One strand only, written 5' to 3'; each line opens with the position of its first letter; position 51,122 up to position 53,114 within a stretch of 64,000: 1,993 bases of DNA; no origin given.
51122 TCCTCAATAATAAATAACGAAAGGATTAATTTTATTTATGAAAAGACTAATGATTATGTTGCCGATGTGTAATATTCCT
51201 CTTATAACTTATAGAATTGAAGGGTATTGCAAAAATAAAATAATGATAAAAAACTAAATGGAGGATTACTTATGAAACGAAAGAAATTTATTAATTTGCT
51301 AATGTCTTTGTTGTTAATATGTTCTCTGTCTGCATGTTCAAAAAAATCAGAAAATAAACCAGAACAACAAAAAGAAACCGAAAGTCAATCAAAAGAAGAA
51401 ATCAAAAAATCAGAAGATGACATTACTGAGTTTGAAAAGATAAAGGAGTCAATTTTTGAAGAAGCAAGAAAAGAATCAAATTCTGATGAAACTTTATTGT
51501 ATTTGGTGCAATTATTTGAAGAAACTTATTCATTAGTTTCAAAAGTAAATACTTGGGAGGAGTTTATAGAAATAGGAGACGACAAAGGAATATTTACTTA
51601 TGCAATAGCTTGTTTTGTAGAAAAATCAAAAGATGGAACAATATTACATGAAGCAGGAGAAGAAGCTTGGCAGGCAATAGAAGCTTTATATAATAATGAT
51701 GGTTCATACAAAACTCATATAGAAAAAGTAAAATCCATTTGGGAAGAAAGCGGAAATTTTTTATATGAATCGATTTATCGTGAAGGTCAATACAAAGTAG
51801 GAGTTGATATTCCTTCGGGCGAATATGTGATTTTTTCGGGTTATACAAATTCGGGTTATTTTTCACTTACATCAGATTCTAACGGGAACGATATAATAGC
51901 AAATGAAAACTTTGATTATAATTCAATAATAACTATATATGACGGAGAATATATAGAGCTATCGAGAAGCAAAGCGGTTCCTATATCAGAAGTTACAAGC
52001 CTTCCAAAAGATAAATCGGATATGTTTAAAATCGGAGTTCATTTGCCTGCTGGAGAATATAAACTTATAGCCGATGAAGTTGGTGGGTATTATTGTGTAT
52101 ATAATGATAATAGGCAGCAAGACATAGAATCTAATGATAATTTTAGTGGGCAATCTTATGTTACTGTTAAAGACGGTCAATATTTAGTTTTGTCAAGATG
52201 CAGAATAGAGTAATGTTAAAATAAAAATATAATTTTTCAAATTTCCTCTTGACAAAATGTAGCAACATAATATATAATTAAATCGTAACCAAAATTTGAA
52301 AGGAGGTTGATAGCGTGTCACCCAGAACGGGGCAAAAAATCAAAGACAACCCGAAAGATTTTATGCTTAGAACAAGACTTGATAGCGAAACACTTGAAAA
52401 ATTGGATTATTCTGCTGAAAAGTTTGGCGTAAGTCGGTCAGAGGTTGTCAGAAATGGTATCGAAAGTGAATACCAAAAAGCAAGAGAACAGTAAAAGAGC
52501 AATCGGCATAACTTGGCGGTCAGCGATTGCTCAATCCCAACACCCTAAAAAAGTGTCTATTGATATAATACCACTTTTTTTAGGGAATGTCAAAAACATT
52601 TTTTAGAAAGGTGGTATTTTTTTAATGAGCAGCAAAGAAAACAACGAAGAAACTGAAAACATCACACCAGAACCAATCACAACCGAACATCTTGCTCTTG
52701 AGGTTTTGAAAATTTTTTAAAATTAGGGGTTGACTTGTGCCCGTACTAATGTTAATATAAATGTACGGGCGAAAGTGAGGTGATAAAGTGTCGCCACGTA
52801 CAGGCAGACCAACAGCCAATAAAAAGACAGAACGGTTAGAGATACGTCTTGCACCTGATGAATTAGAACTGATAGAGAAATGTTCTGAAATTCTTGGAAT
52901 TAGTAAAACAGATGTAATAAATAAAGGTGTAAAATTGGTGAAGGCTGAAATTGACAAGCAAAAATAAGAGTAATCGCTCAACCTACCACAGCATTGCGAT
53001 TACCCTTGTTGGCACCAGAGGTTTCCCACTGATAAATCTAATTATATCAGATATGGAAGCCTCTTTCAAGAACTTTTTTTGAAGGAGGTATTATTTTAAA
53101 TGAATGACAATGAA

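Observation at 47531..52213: AT-rich array of four self-promoted genes inside the tail operon: candidate prophage defence or exclusion system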

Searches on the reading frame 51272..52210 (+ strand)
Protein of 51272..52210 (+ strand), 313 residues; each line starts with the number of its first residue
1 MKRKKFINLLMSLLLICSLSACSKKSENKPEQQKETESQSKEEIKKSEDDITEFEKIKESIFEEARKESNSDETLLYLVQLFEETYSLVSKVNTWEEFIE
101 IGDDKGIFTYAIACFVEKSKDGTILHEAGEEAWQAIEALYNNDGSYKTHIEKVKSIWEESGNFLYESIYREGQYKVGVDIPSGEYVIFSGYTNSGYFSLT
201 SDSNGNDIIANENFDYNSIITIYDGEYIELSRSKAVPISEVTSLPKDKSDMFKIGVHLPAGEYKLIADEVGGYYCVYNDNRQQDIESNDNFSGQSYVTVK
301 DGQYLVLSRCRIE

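Call 5: search_protein_families(library=pfam, proteins=[window:51272-52210:+], max_evalue=0.01)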
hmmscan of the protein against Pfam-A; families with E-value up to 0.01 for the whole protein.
window:51272-52210:+ (313 aa): 0 families

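Call 6: search_protein_families(library=padloc, proteins=[window:51272-52210:+], max_evalue=0.01)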
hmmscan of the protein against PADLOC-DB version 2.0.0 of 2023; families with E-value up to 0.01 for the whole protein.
window:51272-52210:+ (313 aa): 0 families

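Call 38: find_homologous_proteins(query=window:51272-52210:+, max_evalue=0.001)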
Query window:51272-52210:+ (313 aa): 425 proteins with E <= 0.001 among 1427 candidates; the best 120 are listed.
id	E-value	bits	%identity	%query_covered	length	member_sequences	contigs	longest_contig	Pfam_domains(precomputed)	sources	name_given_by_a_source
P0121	6.6e-202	687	100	100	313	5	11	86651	-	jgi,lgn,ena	-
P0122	1.9e-182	623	90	100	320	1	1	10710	-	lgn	-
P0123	1.8e-91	325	58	47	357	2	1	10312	PF27111.1,PF22058.3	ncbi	-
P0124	2.4e-84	301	53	90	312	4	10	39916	-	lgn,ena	-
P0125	9.9e-82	293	47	100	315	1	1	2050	PF27111.1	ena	-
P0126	2.6e-80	288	45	99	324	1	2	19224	-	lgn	-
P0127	3.9e-80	287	48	100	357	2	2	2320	-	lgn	-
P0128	1.9e-79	285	50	93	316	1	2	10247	PF27111.1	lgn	-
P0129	1.0e-78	283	48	100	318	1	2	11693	-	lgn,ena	-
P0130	3.5e-78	281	48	97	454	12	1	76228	-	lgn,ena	-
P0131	1.7e-76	275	53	83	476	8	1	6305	-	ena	-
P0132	3.3e-76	274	47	100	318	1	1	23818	PF27111.1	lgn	-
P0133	3.4e-76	274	46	99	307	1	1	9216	-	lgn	-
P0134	3.5e-76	274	46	99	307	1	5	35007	-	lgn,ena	-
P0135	5.4e-76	274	46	97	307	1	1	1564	-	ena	-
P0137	4.5e-75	271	46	99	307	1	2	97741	-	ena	-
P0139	5.2e-75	271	48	49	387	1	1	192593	PF27111.1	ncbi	-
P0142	5.6e-74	267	51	47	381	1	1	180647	PF27111.1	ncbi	-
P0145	2.0e-73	265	46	99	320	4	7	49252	PF27111.1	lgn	-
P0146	3.0e-73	265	49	91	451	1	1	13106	PF27111.1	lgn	-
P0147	3.1e-73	265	45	100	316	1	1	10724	PF27111.1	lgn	-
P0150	5.0e-68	248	46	89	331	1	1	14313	PF27111.1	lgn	-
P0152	9.3e-67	243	48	84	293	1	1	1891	PF27111.1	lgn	-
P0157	1.8e-63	233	47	87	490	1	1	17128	PF27111.1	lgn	-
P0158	5.4e-63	231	48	83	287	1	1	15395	PF27111.1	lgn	-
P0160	2.1e-61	226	46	83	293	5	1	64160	PF27111.1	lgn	-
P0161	2.4e-61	226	40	100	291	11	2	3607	PF27111.1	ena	-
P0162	3.1e-61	225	40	99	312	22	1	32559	PF27111.1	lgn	-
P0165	1.1e-59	220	48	79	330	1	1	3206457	PF27111.1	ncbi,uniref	ncbi:hypothetical protein [Hominifimenecus sp. rT4P-3]|uniref:hypothetical protein n=1 Tax=Hominifim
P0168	2.6e-59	219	40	99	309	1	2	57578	PF27111.1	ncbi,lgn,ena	-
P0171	9.7e-55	204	66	46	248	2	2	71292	PF26182.1,PF27111.1,PF02368.25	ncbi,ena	-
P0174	2.8e-52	196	65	46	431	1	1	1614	PF27111.1,PF01471.24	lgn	-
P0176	8.9e-51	191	39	99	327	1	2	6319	PF27111.1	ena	-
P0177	2.3e-50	190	64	46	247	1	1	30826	PF26182.1,PF27111.1,PF02368.25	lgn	-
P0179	7.1e-50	188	66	46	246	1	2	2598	PF27111.1,PF02368.25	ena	-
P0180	8.8e-50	188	63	46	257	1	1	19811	PF27111.1,PF02368.25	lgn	-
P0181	4.7e-49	185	59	46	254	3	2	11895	PF27111.1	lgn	-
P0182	5.0e-49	185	60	49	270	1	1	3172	PF13240.12,PF27111.1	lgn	-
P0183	9.6e-49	184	61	46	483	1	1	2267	PF27111.1,PF08823.17,PF01471.24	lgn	-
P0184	1.5e-48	184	59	46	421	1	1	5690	PF27111.1,PF01471.24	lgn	-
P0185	1.7e-48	183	60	46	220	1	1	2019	PF27111.1,PF01471.24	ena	-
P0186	1.8e-48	183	62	46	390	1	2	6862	PF27111.1,PF01471.24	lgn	-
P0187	1.8e-48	183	58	46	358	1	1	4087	PF27111.1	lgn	-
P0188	1.9e-48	183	61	46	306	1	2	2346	PF27111.1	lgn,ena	-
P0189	2.5e-48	183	62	46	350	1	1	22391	PF27111.1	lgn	-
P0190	2.9e-48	183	63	44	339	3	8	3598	PF27111.1,PF01471.24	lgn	-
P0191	3.0e-48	183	60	45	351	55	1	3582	PF27111.1,PF01471.24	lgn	-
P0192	3.1e-48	183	60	46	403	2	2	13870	PF27111.1,PF01471.24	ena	-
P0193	3.7e-48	182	61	46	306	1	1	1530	PF27111.1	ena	-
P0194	5.6e-48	182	48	61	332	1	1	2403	PF27111.1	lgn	-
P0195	5.6e-48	182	63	44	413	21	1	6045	PF27111.1,PF01471.24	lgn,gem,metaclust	metaclust:\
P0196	6.5e-48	182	61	46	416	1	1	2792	PF19789.7,PF27111.1,PF01471.24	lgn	-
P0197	6.7e-48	182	62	46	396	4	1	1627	PF27111.1,PF01471.24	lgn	-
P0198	6.8e-48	182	59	46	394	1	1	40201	PF27111.1,PF01471.24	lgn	-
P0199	8.5e-48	181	60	47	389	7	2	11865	PF27111.1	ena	-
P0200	9.4e-48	181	58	46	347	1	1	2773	PF27111.1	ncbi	-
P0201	9.4e-48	181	55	53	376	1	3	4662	PF27111.1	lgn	-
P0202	1.3e-47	181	61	46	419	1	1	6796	PF27111.1,PF01471.24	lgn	-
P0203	1.3e-47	181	61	46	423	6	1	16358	PF27111.1,PF01471.24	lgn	-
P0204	1.4e-47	181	59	46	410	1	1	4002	PF27111.1,PF01471.24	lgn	-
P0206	1.6e-47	180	60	47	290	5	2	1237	PF27111.1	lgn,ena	-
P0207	1.7e-47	180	35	99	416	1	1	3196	PF27111.1,PF01471.24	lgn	-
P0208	1.8e-47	180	58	47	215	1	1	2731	PF27111.1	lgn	-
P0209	1.8e-47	180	59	46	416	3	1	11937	PF27111.1,PF01471.24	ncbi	-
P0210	1.9e-47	180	63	45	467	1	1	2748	PF27111.1,PF08823.17,PF01471.24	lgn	-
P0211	2.4e-47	180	36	99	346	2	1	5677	PF27111.1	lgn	-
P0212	3.0e-47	179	59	46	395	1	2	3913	PF27111.1,PF01471.24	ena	-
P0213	3.2e-47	179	60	45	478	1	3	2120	PF27111.1,PF08823.17,PF01471.24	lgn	-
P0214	4.6e-47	179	60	46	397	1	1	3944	PF27111.1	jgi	jgi:hypothetical protein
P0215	4.7e-47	179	58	45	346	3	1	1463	PF27111.1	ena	-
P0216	4.7e-47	179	61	44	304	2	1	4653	PF27111.1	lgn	-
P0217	5.2e-47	179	56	51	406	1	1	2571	PF27111.1,PF01471.24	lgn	-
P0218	6.2e-47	178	62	45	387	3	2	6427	PF27111.1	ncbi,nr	ncbi:MAG: hypothetical protein II135_05440 [Clostridia bacterium]|nr:hypothetical protein [Clostridi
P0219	6.6e-47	178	61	46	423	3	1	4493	PF27111.1,PF08823.17,PF01471.24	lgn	-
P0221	7.1e-47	178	58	46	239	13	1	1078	PF13240.12,PF27111.1,PF13248.12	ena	-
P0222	1.1e-46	178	52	58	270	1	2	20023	PF13240.12,PF27111.1,PF13248.12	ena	-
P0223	1.3e-46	177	60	46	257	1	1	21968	PF27111.1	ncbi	-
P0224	1.3e-46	177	56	47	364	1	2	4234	PF27111.1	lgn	-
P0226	2.7e-46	176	60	46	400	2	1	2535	PF27111.1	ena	-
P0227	3.1e-46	176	54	52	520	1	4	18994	PF27111.1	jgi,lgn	-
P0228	3.1e-46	176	58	47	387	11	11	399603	PF27111.1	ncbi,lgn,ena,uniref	ncbi:MAG: hypothetical protein ACLTL2_00025 [Blautia sp.]|uniref:hypothetical protein n=1 Tax=Blauti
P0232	4.6e-46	176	59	46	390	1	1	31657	PF27111.1,PF01471.24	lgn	-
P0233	5.3e-46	175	59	46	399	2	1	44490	PF27111.1,PF01471.24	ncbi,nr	ncbi:MAG: peptidoglycan-binding domain-containing protein [Lachnospiraceae bacterium]|nr:peptidoglyc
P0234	5.6e-46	175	58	46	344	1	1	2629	PF27111.1,PF08823.17,PF01471.24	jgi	jgi:peptidoglycan hydrolase-like protein with peptidoglycan-binding domain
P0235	5.7e-46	175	58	46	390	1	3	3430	PF27111.1,PF01471.24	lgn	-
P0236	7.7e-46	175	55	47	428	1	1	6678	PF27111.1,PF01471.24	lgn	-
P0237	8.3e-46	175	57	46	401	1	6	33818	PF27111.1,PF01471.24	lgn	-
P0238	8.5e-46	175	57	44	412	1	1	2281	PF27111.1,PF01471.24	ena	-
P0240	9.6e-46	174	57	47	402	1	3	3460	PF27111.1,PF01471.24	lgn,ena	-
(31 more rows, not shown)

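Call 39: find_encoding_contigs(protein=P0137, flank=8000, max_places=3)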
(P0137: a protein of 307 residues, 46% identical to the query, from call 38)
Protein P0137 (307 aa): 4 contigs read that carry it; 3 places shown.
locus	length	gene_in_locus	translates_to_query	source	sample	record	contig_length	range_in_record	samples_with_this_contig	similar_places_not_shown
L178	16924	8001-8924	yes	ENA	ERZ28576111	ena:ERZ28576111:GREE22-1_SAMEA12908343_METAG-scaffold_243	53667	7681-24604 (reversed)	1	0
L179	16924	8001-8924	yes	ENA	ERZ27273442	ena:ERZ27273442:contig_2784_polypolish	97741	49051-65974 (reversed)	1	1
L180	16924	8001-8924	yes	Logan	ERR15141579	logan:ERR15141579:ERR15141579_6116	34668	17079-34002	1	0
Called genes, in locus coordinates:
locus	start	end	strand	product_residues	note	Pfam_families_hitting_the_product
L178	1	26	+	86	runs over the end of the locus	PF16079:Phage_holin_5_2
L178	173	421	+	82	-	-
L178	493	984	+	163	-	-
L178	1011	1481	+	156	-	-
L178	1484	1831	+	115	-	-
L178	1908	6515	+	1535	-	-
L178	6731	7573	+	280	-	PF19085:Choline_bind_2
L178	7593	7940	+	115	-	-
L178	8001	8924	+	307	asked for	-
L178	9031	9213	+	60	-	-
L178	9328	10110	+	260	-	PF10547:P22_AR_N, PF10552:ORF6C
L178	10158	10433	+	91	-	-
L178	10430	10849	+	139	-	PF08769:Spo0A_C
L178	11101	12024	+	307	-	PF13730:HTH_36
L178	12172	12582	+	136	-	PF20458:DUF6711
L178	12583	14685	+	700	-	PF13884:Peptidase_S74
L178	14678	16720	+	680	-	PF13884:Peptidase_S74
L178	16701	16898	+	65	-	-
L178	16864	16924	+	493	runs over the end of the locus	-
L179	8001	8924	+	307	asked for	-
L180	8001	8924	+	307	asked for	-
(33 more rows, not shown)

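Call 40: find_encoding_contigs(protein=P0124, flank=8000, max_places=4)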
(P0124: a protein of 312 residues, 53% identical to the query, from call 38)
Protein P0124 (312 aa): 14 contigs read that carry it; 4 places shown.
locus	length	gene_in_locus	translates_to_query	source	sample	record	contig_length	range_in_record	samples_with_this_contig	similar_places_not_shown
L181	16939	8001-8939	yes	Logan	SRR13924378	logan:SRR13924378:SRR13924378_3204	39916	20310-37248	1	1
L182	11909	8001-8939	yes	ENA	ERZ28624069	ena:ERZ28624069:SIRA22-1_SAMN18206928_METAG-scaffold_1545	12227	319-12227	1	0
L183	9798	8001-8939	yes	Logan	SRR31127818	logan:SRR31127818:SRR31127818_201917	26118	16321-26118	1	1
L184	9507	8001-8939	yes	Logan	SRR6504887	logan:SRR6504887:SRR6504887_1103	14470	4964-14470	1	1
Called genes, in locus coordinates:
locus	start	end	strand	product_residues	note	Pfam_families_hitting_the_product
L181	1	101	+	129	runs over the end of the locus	-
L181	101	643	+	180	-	-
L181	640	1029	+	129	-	-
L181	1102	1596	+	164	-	-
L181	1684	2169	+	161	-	-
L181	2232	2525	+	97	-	-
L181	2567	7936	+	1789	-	-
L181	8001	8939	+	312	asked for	-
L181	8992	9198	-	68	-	-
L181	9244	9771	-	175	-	PF13560:HTH_31 (weak), PF01381:HTH_3, PF12844:HTH_19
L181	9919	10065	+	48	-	PF09386:ParD (weak)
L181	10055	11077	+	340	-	-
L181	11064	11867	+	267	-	PF20188:DUF6551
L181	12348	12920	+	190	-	PF08346:AntA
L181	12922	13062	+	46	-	-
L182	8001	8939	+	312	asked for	-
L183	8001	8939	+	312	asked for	-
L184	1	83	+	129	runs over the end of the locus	-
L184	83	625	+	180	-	-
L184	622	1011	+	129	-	-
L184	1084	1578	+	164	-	-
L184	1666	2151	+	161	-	-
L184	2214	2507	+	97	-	-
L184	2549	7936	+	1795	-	-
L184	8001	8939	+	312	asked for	-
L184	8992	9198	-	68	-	-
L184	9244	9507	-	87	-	?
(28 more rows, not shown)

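Call 44: search_protein_families(library=phrogs, proteins=[window:51272-52210:+], max_evalue=0.01)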
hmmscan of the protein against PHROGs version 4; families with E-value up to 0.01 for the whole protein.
window:51272-52210:+ (313 aa): 8 families
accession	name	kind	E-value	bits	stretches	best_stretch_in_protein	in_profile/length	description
phrog_23726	-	unknown function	3.8e-29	102.6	2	164-235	145-216/220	-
phrog_14498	-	unknown function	9.7e-07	30.1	1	170-231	26-85/103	-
phrog_9170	-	unknown function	1.6e-05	25.7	1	4-69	2-65/159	-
phrog_9078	-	unknown function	0.00075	20.3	1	4-37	2-35/115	-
phrog_6148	-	moron, auxiliary metabolic gene and host takeover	0.0021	18.8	1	1-59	2-64/214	beta-lactamase-inhibitor protein BLIP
phrog_21937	-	unknown function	0.0024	18.8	1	4-71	2-65/210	-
phrog_7252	-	unknown function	0.005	17.6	0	179-220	13-56/71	-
phrog_8870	-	unknown function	0.0076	17.1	1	4-59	2-56/156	-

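Call 45: search_protein_families(library=ncbifam, proteins=[window:51272-52210:+], max_evalue=0.01)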
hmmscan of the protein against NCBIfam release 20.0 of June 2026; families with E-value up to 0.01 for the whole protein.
window:51272-52210:+ (313 aa): 7 families
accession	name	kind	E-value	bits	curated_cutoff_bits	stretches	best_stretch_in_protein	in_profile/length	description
NF053833.1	Rv1352_Rv1906c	domain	1.4e-11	44.5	25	2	170-227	3-63/76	Rv1352/Rv1906c domain-containing protein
NF033193.2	lipo_NDxxF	hypoth_equivalog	0.0014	18.4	60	1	4-92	1-85/199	NDxxF motif lipoprotein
NF041193.1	lipo_SP0191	subfamily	0.0037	17.3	75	1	4-49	2-45/190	SP0191 family lipoprotein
NF042930.1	EF0163_fam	equivalog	0.0039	16.7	65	1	10-93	4-85/165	EF0163 family protein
NF040528.1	SP_0198_lipo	equivalog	0.0058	16.6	100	1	4-56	1-53/144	SP_0198 family lipoprotein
NF041428.1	TrsH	subfamily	0.0067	16.5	150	0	4-52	2-43/149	TrsH/TraH family protein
NF058647.1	lipo_LytA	equivalog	0.0069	16.6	110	1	4-46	2-44/107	acidic lipoprotein LytA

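Call 52: search_solved_structures(query=window:51272-52210:+, max_evalue=1)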
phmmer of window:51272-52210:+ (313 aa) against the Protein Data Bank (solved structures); distinct sequences matched with E-value up to 1: 1.
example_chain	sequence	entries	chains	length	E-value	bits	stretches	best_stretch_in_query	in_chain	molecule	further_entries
4v61_AT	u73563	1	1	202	0.13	14.8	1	10-92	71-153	Ribosomal Protein S20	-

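Call 65: predict_structure(alignment_id=A3)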
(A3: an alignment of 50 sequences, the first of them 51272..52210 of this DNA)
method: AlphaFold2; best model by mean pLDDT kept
length: 313 residues; sequences in the alignment: 50
mean_pLDDT: 88.1   pTM: 0.76
mean pLDDT of the five models: 88.1, 88.1, 88.0, 87.8, 87.5
residues with pLDDT >= 90: 243; 70-90: 20; 50-70: 21; < 50: 29
segments of 3 or more residues with pLDDT < 50: 1-3, 20-33, 35-46
pLDDT, mean of each block of 10 residues (from residue 1): 54 55 43 44 49 93 95 90 94 96 96 97 97 98 97 95 90 97 96 91 95 96 98 96 93 98 97 97 96 98 98 95
secondary structure, 60 per line:
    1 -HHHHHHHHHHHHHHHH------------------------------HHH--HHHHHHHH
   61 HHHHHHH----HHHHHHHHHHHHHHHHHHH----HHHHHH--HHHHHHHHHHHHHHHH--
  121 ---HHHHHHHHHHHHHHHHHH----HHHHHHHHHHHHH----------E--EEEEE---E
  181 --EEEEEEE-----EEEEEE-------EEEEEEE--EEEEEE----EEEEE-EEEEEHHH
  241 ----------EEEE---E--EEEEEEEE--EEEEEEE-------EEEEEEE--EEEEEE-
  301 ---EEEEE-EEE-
elements in order: H2-17 H53-67 H72-90 H95-100 H103-118 H124-141 H146-158 E172-176 E183-189 E195-200 E208-214 E217-222 E227-231 E233-237 E251-254 E261-268 E271-277 E285-291 E294-299 E304-308 E310-312

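Call 69: fold_search(model_id=the predicted structure, library=pdb)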
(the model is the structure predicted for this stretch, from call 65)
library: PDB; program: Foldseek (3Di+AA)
matches with E <= 10: 555; with E <= 0.001: 0
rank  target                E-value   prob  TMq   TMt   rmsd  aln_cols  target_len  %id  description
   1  6vls_D                1.7e-03  0.82  0.14  0.05  20.1       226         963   15  Structure of C-terminal fragment of Vip3A toxin (released 2020-07-22)
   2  6vls_C                7.8e-03  0.57  0.14  0.05  21.2       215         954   12  Structure of C-terminal fragment of Vip3A toxin (released 2020-07-22)
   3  6vls_B                1.2e-02  0.51  0.14  0.06  19.6       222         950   15  Structure of C-terminal fragment of Vip3A toxin (released 2020-07-22)
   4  2vve_B                1.4e-02  0.44  0.14  0.17  16.2       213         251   10  Crystal structure of the stem and receptor binding domain of the spike protein P1 from bacteriophage PM2 (released 2008-09-16)
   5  6i56_C                1.4e-02  0.25  0.14  0.15  25.5       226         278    9  Crystal structure of PBSX exported protein XepA (released 2019-11-20)
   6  4lo8_A                1.5e-02  0.54  0.17  0.22  11.3       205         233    8  HA70(D3)-HA17 (released 2013-10-30)
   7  6i56_D                1.6e-02  0.33  0.14  0.15  25.1       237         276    9  Crystal structure of PBSX exported protein XepA (released 2019-11-20)
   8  6i56_B                1.7e-02  0.35  0.15  0.16  24.9       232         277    9  Crystal structure of PBSX exported protein XepA (released 2019-11-20)
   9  6bo3_A                1.8e-02  0.38  0.14  0.21  17.8       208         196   10  Structure Determination of A223, a turret protein in Sulfolobus turreted icosahedral virus, using an iterative hybrid  (released 2018-11-21)
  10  6i56_A                2.2e-02  0.30  0.14  0.15  24.2       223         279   10  Crystal structure of PBSX exported protein XepA (released 2019-11-20)
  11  7pln_A                2.3e-02  0.25  0.14  0.17  13.2       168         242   11  Structure of the APCbeta domain of Plasmodium vivax perforin-like protein 1 (released 2022-06-29)
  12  4lo7_A                2.5e-02  0.57  0.19  0.24  10.8       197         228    8  HA70(D3)-HA17-HA33 (released 2013-10-30)
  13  3am2                  2.6e-02  0.41  0.15  0.16  18.7       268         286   10  Clostridium perfringens enterotoxin (released 2011-04-13)
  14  4lo7_E                2.6e-02  0.38  0.16  0.21  11.2       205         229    8  HA70(D3)-HA17-HA33 (released 2013-10-30)
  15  8u5f_A                2.6e-02  0.35  0.14  0.15  19.3       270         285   11  Crystal Structure of Trypsinized Clostridium perfringens Enterotoxin (released 2023-09-27)
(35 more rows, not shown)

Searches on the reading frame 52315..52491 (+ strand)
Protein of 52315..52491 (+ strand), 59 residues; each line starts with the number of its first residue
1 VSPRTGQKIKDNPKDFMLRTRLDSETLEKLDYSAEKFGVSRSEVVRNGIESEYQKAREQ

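Call 5: search_protein_families(library=pfam, proteins=[window:52315-52491:+], max_evalue=0.01)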
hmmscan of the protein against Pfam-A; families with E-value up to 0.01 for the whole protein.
window:52315-52491:+ (59 aa): 1 family
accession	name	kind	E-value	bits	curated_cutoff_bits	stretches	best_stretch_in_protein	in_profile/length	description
PF01402.27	RHH_1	-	0.00029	21.1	20.5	1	21-47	5-31/39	Ribbon-helix-helix protein, copG family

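Call 6: search_protein_families(library=padloc, proteins=[window:52315-52491:+], max_evalue=0.01)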
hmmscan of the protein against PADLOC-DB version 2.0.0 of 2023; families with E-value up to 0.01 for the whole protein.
window:52315-52491:+ (59 aa): 0 families

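Call 44: search_protein_families(library=phrogs, proteins=[window:52315-52491:+], max_evalue=0.01)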
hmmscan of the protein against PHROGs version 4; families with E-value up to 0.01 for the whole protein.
window:52315-52491:+ (59 aa): 2 families
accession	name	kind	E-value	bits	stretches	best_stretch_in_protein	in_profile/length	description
phrog_876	-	transcription regulation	7.2e-13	49.6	1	1-58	54-110/239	transcriptional repressor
phrog_12301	-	transcription regulation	1.9e-05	26.2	1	20-49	59-88/96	transcriptional regulator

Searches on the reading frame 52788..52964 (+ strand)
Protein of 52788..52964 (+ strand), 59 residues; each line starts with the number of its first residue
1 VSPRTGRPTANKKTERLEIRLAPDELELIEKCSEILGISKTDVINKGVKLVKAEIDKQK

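Call 5: search_protein_families(library=pfam, proteins=[window:52788-52964:+], max_evalue=0.01)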
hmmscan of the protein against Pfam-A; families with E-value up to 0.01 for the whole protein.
window:52788-52964:+ (59 aa): 1 family
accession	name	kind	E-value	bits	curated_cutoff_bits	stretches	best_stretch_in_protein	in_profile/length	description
PF21983.2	NikA-like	-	0.0011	19.4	27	1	12-42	2-32/72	Mobilization protein NikA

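Call 6: search_protein_families(library=padloc, proteins=[window:52788-52964:+], max_evalue=0.01)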
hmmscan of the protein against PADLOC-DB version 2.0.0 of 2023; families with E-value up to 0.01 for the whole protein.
window:52788-52964:+ (59 aa): 0 families
